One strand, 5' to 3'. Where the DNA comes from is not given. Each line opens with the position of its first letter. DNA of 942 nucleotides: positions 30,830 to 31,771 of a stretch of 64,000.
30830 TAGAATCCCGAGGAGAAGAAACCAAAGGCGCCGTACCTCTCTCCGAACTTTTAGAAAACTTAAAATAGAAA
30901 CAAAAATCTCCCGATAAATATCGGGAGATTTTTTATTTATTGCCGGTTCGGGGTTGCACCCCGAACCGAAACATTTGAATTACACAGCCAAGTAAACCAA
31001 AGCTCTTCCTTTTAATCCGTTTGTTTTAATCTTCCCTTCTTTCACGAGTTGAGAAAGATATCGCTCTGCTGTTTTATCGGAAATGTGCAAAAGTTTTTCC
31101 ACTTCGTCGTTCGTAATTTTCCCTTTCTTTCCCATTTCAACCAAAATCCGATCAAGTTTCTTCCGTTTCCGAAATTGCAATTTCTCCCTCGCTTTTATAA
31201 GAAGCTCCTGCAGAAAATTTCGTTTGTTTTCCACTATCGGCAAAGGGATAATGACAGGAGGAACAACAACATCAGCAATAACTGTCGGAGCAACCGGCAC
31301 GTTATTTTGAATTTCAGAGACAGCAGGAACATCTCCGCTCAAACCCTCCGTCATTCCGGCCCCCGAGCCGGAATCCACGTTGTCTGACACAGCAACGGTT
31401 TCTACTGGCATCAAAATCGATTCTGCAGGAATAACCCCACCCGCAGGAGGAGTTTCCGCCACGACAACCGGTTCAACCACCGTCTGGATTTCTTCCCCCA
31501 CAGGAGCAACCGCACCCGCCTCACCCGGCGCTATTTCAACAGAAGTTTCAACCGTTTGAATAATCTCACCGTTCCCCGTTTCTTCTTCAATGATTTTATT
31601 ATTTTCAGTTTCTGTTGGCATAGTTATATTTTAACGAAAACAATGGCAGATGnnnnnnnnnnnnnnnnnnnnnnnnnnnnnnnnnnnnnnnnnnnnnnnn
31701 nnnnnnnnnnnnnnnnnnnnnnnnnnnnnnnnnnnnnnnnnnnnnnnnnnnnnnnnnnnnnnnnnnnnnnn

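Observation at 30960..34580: tRNA-Glu-adjacent accessory islet: XRE-Panacea(DUF4065) protein translationally coupled to a RelE/ParE-like toxin, plus orphan hypotheticals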

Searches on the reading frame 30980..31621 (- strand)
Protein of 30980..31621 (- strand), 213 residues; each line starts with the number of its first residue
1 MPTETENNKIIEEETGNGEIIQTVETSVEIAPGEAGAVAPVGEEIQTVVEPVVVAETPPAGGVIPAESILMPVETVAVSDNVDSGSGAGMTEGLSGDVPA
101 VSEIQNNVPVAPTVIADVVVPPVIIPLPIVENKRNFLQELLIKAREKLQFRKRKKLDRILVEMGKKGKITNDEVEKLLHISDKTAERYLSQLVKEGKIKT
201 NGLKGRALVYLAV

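Call 4: search_protein_families(library=pfam, max_evalue=1, proteins=[window:30980-31621:-])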
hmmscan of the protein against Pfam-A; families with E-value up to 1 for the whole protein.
window:30980-31621:- (213 aa): 9 families
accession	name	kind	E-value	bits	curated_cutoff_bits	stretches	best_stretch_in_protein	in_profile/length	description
PF13412.12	HTH_24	-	0.00012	22.1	21.9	1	158-199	7-48/48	Winged helix-turn-helix DNA-binding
PF01399.33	PCI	-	0.0013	19.3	22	1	145-199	18-70/84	PCI domain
PF06163.17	DUF977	-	0.019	15.4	22.1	1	144-203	2-61/134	Bacterial protein of unknown function (DUF977)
PF03297.21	Ribosomal_S25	-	0.023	15.3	28.8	1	144-210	29-98/101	S25 ribosomal protein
PF08220.18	HTH_DeoR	-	0.025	14.8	21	1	158-199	4-45/57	DeoR-like helix-turn-helix domain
PF12728.13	HTH_17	-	0.069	13.9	27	1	170-208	3-36/51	Helix-turn-helix domain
PF04703.18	FaeA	-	0.086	13.6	20.7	1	160-201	6-48/62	FaeA-like protein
PF21100.3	MCM_C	-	0.16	12.3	27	0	179-199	34-54/64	MCM protein C-terminal winged helix-turn-helix domain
PF21753.2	DACNK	-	0.2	11.9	27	1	125-189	12-75/146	Probable sensor domain DACNK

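Call 6: search_protein_families(library=ncbifam, max_evalue=1, proteins=[window:30980-31621:-])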
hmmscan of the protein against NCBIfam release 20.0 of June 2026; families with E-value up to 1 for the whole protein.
window:30980-31621:- (213 aa): 8 families
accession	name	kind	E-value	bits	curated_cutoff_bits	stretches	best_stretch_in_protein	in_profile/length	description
NF053660.1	ORF80_fam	equivalog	2e-06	27.6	95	1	157-199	5-47/70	ORF80 family leucine zipper DNA-binding protein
NF053606.1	Sta1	subfamily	0.014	15.5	80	1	158-199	24-65/100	Sta1 family transcriptional regulator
NF040595.1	HTH_Cbp1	equivalog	0.02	14.8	140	1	139-191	34-85/135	CRISPR DNA repeat-binding protein Cbp1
TIGR01884.1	cas_HTH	subfamily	0.02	14.3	60.2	1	150-207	138-195/202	CRISPR-associated CARF protein Csa3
NF010762.0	PRK14165.1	equivalog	0.021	14.1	279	1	153-201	8-55/224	winged helix-turn-helix domain-containing protein/riboflavin kinase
NF040939.2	trans_reg_lrs14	equivalog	0.088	12.9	90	1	159-199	26-67/103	Lrs14 family HTH-type transcriptional regulator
NF053729.1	c-di-GMP_motif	domain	0.17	11.7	38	0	148-164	23-39/53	cyclic di-GMP-binding domain-containing protein, MshE-related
NF040795.1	betaine_GrdH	exception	0.26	10.2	775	1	87-133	354-400/435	betaine reductase selenoprotein B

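Call 7: search_protein_families(library=phrogs, max_evalue=1, proteins=[window:30980-31621:-])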
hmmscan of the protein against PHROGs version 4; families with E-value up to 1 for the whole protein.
window:30980-31621:- (213 aa): 14 families
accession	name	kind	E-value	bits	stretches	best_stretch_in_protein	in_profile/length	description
phrog_2391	-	DNA, RNA and nucleotide metabolism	2.3e-05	25.3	1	144-202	2-60/107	DNA binding protein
phrog_12817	-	transcription regulation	3.7e-05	24.7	1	133-200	50-119/151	transcriptional regulator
phrog_12156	-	DNA, RNA and nucleotide metabolism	0.00031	20.5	1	157-206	426-475/485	DNA helicase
phrog_142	-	moron, auxiliary metabolic gene and host takeover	0.0011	20.1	1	153-210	11-68/116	Ren-like exclusion protein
phrog_5978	-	unknown function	0.0014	18.8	1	139-210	283-353/364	-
phrog_6336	-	unknown function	0.011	17.1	1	152-200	11-61/81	-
phrog_30562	-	unknown function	0.037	15.3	1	164-203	49-88/105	-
phrog_633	-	transcription regulation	0.055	15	1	166-201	14-49/111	transcriptional regulator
phrog_2030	-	transcription regulation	0.073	13.8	1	165-202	25-63/202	transcriptional regulator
phrog_13105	-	unknown function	0.088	13.4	1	153-197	4-48/239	-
phrog_10045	-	DNA, RNA and nucleotide metabolism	0.16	12.8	1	155-192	8-44/74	HTH DNA binding protein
phrog_1098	-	DNA, RNA and nucleotide metabolism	0.26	10.9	1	169-207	40-78/546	HTH DNA binding protein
phrog_3855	-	DNA, RNA and nucleotide metabolism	0.31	12.5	1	149-200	61-111/115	HTH DNA binding protein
phrog_9626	-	unknown function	0.39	11.9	0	168-191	34-57/108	-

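Call 13: search_protein_families(library=padloc, max_evalue=1, proteins=[window:30980-31621:-])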
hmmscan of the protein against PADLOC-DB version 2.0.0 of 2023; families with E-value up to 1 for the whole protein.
window:30980-31621:- (213 aa): 6 families
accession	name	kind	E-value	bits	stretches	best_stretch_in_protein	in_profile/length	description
PDLC03963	SoFic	-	0.00014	19.4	1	138-210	275-349/361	-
PDLC01044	Csa3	-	0.0045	14.9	1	158-199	140-180/194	Type I-A associated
PDLC01857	CARF3--CARF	-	0.0082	13.8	1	147-206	125-181/201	-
PDLC01434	CasR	-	0.011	13.6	1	155-208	129-180/191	"CAS-I,CAS-II,CAS-III,CAS-IV,CAS-V,CAS-VI; associated_signaling"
PDLC05078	PDC-S72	-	0.015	12.4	1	137-200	299-362/377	-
PDLC01866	CARF3--CARF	-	0.032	12.2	1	148-201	133-186/207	-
